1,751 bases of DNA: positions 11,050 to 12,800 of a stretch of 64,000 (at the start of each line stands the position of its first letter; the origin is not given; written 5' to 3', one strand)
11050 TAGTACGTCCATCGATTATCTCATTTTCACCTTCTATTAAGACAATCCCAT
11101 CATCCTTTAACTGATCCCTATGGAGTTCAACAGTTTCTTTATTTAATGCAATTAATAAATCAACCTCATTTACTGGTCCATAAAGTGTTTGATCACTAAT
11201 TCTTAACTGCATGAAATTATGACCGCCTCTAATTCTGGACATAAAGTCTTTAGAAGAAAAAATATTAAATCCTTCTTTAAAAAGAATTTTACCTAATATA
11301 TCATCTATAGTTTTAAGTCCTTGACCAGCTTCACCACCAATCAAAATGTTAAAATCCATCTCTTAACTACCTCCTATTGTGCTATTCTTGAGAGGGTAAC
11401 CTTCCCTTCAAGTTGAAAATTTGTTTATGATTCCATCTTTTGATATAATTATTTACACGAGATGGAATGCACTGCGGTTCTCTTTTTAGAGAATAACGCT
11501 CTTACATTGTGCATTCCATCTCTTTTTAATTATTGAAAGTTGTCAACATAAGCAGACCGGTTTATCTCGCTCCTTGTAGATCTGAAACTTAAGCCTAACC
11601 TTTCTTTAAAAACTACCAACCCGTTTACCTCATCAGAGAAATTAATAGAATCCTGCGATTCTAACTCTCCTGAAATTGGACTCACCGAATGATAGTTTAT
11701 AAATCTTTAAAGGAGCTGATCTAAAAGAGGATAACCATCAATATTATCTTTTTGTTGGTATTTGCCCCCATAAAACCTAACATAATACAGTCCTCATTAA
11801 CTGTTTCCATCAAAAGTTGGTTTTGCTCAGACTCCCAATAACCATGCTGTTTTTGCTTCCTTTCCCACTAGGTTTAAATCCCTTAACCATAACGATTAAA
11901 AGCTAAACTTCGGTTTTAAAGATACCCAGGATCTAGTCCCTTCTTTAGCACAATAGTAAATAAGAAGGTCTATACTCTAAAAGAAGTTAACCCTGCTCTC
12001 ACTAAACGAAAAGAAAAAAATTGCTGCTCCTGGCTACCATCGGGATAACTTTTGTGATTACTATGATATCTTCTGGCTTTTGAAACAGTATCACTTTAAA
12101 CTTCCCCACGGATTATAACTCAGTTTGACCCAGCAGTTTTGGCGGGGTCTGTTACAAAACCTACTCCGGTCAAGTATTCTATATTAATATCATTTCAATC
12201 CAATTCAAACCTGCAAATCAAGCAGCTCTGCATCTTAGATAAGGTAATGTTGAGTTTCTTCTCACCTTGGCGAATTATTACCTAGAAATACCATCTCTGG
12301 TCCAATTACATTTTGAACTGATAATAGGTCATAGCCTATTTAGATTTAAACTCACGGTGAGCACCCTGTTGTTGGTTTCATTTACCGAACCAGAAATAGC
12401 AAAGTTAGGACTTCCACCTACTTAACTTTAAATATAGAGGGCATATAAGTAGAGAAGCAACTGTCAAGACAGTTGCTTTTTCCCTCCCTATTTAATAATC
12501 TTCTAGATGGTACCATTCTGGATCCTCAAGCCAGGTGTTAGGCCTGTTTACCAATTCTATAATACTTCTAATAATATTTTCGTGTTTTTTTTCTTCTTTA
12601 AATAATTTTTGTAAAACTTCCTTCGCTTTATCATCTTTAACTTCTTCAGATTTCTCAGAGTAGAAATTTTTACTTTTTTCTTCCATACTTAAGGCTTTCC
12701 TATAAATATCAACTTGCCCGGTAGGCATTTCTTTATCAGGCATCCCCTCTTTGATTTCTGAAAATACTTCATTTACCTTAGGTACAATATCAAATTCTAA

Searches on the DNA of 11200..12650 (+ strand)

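Call 4: search_rna_families(source=window, start=11200, end=12650, threshold=evalue, max_evalue=10, show_alignments=3)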
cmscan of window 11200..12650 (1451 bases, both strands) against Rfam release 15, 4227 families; matches with E-value up to 10: 6.
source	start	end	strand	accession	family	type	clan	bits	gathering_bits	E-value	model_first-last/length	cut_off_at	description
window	12395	12493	-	RF02434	SpF39_sRNA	Gene; sRNA;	-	21.3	60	9.9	1-109/109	no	Streptococcus sRNA SpF39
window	11458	11525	+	RF03803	MIR1886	Gene; miRNA;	-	20.5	62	0.56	1-52/52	no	MIR1886 microRNA precursor family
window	11445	11536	+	RF00980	mir-643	Gene; miRNA;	-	19.4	65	0.65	1-85/85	no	mir-643 microRNA precursor family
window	11387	11506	+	RF01572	DdR4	Gene; snRNA; snoRNA; CD-box;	-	19.1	70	7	1-106/106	no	Dictyostelium snoRNA DdR4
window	11901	11968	+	RF01078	PK-PYVV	Cis-reg;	-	16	65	9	1-58/58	no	3'-terminal pseudoknot in PYVV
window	11736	11804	-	RF03036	osmY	Gene; sRNA;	-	13.2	46.9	7.1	1-72/72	no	osmY RNA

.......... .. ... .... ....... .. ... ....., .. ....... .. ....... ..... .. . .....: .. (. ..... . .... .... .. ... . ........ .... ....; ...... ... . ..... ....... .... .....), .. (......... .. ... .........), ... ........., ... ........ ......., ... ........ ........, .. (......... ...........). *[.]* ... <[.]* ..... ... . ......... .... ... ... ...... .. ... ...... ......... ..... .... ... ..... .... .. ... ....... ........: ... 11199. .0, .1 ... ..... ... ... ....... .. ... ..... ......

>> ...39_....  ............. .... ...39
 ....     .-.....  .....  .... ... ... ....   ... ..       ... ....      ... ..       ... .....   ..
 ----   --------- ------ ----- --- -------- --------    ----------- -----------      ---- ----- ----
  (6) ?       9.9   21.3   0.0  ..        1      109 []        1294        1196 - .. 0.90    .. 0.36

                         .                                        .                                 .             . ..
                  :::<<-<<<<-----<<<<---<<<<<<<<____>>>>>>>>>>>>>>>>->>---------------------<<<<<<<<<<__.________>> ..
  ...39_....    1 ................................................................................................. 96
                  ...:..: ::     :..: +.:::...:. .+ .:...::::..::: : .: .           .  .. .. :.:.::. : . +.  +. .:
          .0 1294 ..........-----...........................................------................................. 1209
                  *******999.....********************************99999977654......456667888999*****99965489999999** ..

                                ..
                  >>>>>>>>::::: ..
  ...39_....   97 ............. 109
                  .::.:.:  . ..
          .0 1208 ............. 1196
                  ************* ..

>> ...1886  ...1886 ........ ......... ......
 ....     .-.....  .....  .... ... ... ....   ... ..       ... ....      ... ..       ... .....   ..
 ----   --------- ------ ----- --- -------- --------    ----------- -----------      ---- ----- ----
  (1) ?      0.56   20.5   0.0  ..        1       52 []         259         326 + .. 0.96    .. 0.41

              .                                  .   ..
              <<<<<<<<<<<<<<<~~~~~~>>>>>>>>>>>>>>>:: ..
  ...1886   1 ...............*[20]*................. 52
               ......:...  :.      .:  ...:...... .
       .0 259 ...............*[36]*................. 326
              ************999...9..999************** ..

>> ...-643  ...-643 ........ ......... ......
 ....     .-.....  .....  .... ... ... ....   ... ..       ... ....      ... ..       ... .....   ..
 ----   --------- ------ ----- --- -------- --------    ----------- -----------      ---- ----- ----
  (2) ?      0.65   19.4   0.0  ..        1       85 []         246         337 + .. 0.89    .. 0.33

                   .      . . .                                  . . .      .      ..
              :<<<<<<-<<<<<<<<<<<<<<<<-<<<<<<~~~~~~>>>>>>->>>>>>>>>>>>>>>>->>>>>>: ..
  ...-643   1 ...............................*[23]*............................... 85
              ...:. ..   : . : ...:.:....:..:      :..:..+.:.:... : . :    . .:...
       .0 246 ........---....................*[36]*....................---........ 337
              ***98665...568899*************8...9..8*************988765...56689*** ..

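Call 11: search_dna_similar(query=window:11360-12491:+, collection=plasmids, mode=distant, max_evalue=0.01)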
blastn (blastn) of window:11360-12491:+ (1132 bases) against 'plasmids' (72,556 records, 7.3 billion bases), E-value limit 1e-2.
Records with a match: 13; places in all: 13; records where one place covers at least 80% of the query: 0.
Best place of each record, by identity: 80-90% 13.
By first word of the organism name: Apilactobacillus 13.
By predicted mobility (MOB-suite, as given by PLSDB): non-mobilizable 13.
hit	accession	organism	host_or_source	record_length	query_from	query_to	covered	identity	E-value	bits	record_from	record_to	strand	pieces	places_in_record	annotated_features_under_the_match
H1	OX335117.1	Apilactobacillus kunkeei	Apis mellifera,European honeybee,honey ...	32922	60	99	4%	87.5%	7e-3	51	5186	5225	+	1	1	IS3 family transposase ISLmo1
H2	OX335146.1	Apilactobacillus kunkeei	Apis mellifera,European honeybee,honey ...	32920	60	99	4%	87.5%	7e-3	51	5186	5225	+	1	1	IS3 family transposase ISLmo1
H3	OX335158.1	Apilactobacillus kunkeei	Apis mellifera,European honeybee,honey ...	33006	60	99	4%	87.5%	7e-3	51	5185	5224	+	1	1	IS3 family transposase ISLmo1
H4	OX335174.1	Apilactobacillus kunkeei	Apis mellifera,European honeybee,honey ...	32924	60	99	4%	87.5%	7e-3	51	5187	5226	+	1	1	IS3 family transposase ISLmo1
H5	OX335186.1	Apilactobacillus kunkeei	Apis mellifera,European honeybee,honey ...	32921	60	99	4%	87.5%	7e-3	51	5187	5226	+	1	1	IS3 family transposase ISLmo1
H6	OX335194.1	Apilactobacillus kunkeei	Apis mellifera,European honeybee,honey ...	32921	60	99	4%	87.5%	7e-3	51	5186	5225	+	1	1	IS3 family transposase ISLmo1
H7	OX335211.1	Apilactobacillus kunkeei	Apis mellifera,European honeybee,honey ...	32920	60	99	4%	87.5%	7e-3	51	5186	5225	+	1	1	IS3 family transposase ISLmo1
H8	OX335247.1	Apilactobacillus kunkeei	Apis mellifera,European honeybee,honey ...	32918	60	99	4%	87.5%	7e-3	51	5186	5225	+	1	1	IS3 family transposase ISLmo1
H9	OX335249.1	Apilactobacillus kunkeei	Apis mellifera,European honeybee,honey ...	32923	60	99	4%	87.5%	7e-3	51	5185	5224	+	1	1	IS3 family transposase ISLmo1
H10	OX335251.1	Apilactobacillus kunkeei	Apis mellifera,European honeybee,honey ...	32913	60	99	4%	87.5%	7e-3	51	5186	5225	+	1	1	IS3 family transposase ISLmo1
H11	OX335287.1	Apilactobacillus kunkeei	Apis mellifera,European honeybee,honey ...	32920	60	99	4%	87.5%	7e-3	51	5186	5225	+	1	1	IS3 family transposase ISLmo1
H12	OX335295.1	Apilactobacillus kunkeei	Apis mellifera,European honeybee,honey ...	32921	60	99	4%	87.5%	7e-3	51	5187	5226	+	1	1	IS3 family transposase ISLmo1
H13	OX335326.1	Apilactobacillus kunkeei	Apis mellifera,European honeybee,honey ...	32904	60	99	4%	87.5%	7e-3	51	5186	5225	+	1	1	IS3 family transposase ISLmo1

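Call 12: search_dna_similar(query=window:11360-12491:+, collection=phages, mode=distant, max_evalue=0.01)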
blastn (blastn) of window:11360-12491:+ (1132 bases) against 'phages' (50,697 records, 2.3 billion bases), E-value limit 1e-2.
No match.

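Call 65: get_annotated_region(hit=H1, flank=2500)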
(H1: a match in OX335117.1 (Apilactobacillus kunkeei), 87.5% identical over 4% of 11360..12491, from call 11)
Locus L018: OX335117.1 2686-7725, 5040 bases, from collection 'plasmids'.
description: Apilactobacillus kunkeei strain H4B4-03J genome assembly, plasmid: 2
organism: Apilactobacillus kunkeei (NCBI taxid 148814)
taxonomy: Bacteria; Bacillota; Bacilli; Lactobacillales; Lactobacillaceae; Apilactobacillus; Apilactobacillus kunkeei
host: -; source: Apis mellifera,European honeybee,honey crop; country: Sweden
typing (MOB-suite, as given by PLSDB): non-mobilizable
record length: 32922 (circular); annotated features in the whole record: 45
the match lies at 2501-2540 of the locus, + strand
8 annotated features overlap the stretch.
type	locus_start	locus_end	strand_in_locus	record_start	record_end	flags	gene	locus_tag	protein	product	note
CDS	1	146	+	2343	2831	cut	-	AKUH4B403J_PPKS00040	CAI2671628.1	hypothetical protein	-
CDS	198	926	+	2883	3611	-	-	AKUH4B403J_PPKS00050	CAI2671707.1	hypothetical protein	-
CDS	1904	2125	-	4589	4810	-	-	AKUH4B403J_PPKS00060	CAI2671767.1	hypothetical protein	-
CDS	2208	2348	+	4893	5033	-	-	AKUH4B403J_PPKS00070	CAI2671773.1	hypothetical protein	-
CDS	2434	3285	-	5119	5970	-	-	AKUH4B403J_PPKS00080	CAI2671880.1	IS3 family transposase ISLmo1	-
CDS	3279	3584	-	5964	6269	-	-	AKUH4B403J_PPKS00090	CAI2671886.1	hypothetical protein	-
CDS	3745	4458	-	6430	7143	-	-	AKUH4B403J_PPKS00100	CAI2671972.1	hypothetical protein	-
CDS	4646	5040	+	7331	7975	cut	-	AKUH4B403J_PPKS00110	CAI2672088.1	hypothetical protein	-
